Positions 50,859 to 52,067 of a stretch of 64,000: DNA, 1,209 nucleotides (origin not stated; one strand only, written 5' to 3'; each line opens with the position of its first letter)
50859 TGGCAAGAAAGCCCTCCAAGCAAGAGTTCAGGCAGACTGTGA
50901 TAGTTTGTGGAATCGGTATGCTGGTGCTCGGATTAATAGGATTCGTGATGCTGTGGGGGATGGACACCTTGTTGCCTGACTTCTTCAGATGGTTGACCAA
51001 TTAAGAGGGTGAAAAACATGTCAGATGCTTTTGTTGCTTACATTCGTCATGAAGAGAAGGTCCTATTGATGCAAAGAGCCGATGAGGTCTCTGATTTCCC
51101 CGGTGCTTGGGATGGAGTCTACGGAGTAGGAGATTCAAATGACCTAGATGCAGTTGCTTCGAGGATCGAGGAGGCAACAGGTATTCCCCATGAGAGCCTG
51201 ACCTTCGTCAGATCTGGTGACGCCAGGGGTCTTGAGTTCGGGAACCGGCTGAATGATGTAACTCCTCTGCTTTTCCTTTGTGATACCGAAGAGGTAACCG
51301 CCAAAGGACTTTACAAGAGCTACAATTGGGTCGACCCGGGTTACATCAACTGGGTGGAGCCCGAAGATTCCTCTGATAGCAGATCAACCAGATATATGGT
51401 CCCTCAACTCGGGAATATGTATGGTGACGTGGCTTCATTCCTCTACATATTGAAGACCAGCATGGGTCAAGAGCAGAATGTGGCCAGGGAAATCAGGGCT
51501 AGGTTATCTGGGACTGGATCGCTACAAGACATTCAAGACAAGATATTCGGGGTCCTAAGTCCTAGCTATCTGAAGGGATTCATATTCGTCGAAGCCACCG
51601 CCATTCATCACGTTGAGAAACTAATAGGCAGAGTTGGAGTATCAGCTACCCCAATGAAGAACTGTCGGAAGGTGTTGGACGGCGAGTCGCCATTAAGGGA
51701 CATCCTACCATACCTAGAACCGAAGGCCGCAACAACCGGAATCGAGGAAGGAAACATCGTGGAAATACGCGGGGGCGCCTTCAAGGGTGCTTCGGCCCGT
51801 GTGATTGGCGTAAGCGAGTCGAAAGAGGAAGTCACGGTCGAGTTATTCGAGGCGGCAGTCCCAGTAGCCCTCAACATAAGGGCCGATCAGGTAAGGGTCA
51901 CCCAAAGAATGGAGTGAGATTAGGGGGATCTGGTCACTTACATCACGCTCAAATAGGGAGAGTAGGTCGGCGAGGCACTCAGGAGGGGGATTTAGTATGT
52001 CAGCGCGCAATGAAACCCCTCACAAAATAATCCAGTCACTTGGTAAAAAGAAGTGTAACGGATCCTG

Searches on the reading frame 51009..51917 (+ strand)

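Call 13: search_protein_families(library=pfam, proteins=[window:51009-51917:+], max_evalue=0.001)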
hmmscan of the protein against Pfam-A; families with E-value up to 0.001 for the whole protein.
window:51009-51917:+ (302 aa): 2 families
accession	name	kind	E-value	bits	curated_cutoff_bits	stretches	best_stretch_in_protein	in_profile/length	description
PF03439.18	Spt5-NGN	-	8.4e-10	38.9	22.4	1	145-208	2-63/84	Early transcription elongation factor of RNA pol II, NGN section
PF00467.35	KOW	-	0.00017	21.8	22.3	1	248-278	2-32/32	KOW motif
